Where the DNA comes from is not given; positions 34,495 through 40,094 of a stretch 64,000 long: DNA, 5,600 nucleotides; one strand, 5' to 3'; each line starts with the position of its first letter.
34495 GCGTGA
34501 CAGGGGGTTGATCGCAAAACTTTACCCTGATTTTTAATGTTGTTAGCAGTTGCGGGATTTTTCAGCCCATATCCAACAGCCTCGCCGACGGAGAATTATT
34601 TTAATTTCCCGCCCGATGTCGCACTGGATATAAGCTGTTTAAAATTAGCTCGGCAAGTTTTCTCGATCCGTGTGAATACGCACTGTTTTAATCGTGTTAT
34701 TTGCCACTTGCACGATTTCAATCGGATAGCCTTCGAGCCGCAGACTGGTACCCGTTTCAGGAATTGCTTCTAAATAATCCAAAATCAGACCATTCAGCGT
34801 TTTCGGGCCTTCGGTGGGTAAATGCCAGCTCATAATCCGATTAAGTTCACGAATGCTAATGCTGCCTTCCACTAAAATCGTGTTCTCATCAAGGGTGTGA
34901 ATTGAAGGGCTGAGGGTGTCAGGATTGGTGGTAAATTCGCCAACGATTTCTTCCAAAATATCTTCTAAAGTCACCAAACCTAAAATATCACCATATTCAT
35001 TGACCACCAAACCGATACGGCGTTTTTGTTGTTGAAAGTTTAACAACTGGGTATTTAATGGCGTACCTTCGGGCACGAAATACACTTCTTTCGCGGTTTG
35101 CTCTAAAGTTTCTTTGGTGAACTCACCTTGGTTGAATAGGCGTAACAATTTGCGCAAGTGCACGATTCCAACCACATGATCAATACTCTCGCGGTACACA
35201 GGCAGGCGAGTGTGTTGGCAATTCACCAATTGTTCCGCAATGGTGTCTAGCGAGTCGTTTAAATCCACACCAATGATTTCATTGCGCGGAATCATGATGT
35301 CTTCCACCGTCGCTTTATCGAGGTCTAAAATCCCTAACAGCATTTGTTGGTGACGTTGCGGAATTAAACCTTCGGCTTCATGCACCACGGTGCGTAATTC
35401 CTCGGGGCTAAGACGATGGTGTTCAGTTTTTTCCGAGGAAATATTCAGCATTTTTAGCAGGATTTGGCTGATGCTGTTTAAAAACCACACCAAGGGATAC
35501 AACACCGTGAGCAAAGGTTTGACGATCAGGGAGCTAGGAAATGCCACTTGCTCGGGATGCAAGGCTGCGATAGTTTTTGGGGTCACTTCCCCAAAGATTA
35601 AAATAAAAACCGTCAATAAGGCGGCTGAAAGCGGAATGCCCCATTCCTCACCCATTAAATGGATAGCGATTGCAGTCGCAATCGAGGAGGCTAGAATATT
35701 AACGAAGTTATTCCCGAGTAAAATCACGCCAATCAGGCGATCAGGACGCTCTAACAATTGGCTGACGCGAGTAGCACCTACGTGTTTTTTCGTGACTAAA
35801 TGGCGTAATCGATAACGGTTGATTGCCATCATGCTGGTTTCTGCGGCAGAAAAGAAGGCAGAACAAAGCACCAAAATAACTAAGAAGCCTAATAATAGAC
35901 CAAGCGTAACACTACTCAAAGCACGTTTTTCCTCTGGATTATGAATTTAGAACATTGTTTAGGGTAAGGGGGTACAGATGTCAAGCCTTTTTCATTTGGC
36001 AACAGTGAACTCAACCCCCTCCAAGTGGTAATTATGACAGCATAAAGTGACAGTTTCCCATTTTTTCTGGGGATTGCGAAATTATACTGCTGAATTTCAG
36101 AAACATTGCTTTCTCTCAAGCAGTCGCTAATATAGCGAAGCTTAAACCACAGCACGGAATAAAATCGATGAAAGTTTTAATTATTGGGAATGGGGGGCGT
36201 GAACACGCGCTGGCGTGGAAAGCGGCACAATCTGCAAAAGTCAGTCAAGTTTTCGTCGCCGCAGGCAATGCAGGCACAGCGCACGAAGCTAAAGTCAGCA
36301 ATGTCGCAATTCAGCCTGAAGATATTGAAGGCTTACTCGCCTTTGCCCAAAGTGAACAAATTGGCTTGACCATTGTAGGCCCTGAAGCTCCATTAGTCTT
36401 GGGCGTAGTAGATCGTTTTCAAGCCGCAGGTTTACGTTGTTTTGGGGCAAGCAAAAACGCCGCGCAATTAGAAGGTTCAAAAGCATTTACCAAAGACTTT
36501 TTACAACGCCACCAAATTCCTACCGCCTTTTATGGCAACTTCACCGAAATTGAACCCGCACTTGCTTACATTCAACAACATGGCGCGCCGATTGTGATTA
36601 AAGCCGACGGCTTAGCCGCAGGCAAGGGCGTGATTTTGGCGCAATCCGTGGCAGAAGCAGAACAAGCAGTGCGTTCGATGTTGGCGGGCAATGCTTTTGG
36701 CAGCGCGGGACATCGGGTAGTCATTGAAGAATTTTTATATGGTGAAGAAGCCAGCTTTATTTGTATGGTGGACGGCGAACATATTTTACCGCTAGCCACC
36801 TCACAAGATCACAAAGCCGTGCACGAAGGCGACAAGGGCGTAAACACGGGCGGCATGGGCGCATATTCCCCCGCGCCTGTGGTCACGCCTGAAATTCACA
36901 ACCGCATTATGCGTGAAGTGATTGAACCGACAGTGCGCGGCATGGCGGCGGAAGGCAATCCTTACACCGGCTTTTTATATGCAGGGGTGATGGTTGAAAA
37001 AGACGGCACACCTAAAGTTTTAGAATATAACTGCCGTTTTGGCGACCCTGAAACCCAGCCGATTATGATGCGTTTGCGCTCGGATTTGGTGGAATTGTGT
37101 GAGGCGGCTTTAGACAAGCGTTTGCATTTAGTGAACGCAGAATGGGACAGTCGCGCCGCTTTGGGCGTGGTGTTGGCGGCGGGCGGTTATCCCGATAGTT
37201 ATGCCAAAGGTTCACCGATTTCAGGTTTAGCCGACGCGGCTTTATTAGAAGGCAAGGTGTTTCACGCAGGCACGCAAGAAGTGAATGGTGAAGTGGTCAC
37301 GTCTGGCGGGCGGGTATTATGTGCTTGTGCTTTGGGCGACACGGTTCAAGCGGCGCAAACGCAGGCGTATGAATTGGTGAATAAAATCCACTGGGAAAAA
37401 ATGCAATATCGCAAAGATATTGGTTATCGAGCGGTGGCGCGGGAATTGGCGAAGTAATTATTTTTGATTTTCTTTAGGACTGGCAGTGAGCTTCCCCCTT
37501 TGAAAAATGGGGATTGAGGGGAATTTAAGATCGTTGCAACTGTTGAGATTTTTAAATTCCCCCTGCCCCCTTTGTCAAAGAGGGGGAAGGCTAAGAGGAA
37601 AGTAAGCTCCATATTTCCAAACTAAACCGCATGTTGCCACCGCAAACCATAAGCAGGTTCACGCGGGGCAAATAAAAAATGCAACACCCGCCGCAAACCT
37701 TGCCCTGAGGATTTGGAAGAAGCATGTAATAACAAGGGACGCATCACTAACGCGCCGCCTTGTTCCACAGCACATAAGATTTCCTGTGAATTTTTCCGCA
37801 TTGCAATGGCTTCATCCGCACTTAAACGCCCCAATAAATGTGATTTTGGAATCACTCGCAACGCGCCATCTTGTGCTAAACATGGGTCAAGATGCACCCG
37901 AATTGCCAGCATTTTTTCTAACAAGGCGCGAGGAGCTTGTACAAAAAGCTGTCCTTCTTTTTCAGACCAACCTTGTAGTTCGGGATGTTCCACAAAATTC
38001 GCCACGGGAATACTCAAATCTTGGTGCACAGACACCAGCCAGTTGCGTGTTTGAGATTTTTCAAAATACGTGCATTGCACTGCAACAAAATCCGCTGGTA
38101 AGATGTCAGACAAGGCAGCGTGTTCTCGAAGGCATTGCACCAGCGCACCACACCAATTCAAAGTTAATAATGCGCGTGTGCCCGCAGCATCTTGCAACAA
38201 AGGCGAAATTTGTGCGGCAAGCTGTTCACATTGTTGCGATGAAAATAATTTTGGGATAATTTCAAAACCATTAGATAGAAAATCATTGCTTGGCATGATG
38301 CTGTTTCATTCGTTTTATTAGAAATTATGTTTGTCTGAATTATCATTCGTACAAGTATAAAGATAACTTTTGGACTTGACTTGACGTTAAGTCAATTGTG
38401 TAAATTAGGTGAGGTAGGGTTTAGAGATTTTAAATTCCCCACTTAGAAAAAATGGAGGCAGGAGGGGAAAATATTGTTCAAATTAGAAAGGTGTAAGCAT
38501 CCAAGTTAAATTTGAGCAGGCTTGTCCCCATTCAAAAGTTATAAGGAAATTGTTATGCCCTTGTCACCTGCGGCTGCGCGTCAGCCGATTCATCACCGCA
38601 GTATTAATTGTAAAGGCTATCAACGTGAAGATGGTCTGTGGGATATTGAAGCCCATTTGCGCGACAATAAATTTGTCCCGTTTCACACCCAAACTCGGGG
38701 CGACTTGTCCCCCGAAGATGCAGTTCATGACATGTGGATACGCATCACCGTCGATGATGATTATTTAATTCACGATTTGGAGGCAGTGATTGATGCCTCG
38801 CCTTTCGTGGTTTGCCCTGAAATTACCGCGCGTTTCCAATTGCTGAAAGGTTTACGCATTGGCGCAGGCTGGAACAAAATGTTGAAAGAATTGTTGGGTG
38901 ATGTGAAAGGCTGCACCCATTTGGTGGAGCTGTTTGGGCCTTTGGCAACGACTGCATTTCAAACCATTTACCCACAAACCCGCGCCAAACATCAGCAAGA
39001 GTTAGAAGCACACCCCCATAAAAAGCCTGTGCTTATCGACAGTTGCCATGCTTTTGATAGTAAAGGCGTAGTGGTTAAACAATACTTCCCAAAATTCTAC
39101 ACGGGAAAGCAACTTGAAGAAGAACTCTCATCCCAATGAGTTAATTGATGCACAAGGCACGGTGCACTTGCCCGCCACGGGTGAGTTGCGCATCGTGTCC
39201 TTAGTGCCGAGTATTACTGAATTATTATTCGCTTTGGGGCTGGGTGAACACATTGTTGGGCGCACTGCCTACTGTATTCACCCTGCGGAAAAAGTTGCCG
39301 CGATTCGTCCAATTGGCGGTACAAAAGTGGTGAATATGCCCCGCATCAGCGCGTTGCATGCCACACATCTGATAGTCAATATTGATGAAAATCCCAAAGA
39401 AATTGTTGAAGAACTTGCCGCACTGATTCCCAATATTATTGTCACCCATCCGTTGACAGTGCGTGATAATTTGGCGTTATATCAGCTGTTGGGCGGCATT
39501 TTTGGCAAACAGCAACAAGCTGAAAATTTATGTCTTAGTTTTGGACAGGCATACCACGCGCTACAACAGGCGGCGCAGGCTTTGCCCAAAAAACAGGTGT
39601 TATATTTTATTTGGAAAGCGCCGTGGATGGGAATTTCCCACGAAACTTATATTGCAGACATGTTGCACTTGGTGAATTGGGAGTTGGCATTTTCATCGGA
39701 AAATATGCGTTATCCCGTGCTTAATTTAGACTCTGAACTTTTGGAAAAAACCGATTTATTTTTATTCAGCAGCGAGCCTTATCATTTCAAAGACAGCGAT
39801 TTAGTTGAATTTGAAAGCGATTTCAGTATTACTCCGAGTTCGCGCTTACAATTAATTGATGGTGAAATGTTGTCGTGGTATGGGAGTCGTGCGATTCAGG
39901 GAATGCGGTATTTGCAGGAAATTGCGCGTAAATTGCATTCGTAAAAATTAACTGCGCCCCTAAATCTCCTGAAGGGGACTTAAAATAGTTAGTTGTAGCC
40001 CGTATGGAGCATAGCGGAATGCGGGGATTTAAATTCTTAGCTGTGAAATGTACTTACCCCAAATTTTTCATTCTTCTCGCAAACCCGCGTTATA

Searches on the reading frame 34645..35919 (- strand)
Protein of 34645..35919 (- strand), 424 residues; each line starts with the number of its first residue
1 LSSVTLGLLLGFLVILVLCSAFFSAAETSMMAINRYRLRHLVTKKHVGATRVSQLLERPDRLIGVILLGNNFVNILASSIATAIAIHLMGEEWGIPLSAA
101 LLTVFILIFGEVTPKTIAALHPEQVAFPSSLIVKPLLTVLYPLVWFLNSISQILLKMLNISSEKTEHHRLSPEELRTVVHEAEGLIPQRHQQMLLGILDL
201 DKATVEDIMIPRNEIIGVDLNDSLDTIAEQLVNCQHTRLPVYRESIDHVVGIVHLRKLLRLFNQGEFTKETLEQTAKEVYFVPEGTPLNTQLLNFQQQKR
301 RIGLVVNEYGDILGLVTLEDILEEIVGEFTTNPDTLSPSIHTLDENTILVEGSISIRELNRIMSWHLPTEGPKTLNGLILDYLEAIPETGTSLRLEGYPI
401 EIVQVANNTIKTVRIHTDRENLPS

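Call 40: search_protein_families(library=pfam, proteins=[window:34645-35919:-], max_evalue=0.001)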
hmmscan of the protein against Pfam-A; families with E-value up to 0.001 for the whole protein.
window:34645-35919:- (424 aa): 3 families
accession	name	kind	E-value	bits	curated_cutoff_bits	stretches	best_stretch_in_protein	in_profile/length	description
PF01595.25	CNNM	-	1.8e-53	181.4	28.4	1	13-183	3-174/181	Cyclin M transmembrane N-terminal domain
PF03471.22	CorC_HlyC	-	2.3e-20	72.8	27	1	343-417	3-79/81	Transporter associated domain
PF00571.33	CBS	-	3.6e-15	56.5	24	2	277-326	7-56/57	CBS domain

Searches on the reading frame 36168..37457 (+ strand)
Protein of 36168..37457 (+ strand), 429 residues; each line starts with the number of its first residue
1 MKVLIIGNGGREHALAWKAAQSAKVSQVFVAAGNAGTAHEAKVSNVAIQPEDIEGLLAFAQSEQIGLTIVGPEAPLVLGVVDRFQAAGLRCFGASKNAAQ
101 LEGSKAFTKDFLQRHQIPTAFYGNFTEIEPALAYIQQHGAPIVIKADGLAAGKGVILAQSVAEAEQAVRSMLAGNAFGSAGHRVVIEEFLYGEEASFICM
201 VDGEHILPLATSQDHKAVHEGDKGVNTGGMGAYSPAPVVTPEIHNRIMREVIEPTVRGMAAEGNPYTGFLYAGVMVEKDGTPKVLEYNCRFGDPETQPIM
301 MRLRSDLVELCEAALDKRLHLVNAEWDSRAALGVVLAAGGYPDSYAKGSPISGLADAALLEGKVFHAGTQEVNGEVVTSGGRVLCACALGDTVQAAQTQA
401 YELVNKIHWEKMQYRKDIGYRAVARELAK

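Call 40: search_protein_families(library=pfam, proteins=[window:36168-37457:+], max_evalue=0.001)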
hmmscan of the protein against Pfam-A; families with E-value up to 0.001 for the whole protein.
window:36168-37457:+ (429 aa): 6 families
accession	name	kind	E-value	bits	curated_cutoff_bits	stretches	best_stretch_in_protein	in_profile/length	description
PF01071.24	GARS_A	-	4.6e-82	275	27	1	103-296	1-194/194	Phosphoribosylglycinamide synthetase, ATP-grasp (A) domain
PF02844.21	GARS_N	-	7e-39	133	29.5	1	1-102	1-100/100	Phosphoribosylglycinamide synthetase, N domain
PF02843.22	GARS_C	-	9.1e-34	116.1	34.8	1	331-421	1-92/92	Phosphoribosylglycinamide synthetase, C domain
PF02655.19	ATP-grasp_3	-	6.3e-06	26.8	23.2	1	104-291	3-157/160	ATP-grasp domain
PF02222.28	ATP-grasp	-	3.6e-05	23.9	27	1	111-198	2-85/179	ATP-grasp domain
PF02786.22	CPSase_L_D2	-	0.00012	22.1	19.8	1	116-192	13-91/211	Carbamoyl-phosphate synthase L chain, ATP binding domain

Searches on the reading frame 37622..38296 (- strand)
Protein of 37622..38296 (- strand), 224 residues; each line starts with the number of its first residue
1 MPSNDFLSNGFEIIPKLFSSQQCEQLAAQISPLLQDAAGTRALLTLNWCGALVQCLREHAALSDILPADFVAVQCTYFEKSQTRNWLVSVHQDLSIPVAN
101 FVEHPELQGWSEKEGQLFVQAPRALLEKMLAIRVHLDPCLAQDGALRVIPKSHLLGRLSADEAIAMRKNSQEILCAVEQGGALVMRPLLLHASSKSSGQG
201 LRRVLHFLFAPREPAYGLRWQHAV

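Call 40: search_protein_families(library=pfam, proteins=[window:37622-38296:-], max_evalue=0.001)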
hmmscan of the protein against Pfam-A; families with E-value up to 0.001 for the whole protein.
window:37622-38296:- (224 aa): 1 family
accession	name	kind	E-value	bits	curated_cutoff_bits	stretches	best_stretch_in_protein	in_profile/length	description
PF05721.19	PhyH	-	1.3e-15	58.7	22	1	8-204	3-213/213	Phytanoyl-CoA dioxygenase (PhyH)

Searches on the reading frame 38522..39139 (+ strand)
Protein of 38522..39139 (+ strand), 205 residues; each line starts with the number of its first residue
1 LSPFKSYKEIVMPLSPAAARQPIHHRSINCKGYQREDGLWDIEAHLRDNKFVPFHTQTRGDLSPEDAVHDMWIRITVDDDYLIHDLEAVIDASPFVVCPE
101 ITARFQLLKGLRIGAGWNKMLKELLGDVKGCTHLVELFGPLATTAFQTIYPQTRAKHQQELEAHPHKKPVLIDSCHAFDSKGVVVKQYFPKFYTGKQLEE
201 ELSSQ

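Call 40: search_protein_families(library=pfam, proteins=[window:38522-39139:+], max_evalue=0.001)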
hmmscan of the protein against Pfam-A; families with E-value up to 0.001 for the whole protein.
window:38522-39139:+ (205 aa): 1 family
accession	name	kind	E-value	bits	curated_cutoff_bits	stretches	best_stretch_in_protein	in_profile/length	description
PF11136.13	DUF2889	-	5.5e-42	143.3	25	1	24-147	1-123/123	Protein of unknown function (DUF2889)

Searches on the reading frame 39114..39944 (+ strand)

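Call 40: search_protein_families(library=pfam, proteins=[window:39114-39944:+], max_evalue=0.001)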
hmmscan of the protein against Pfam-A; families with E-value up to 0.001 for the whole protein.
window:39114-39944:+ (276 aa): 1 family
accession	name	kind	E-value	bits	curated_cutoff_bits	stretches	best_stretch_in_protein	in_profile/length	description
PF01497.23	Peripla_BP_2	-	4.5e-17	62.7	27.5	1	27-204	1-183/235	Periplasmic binding protein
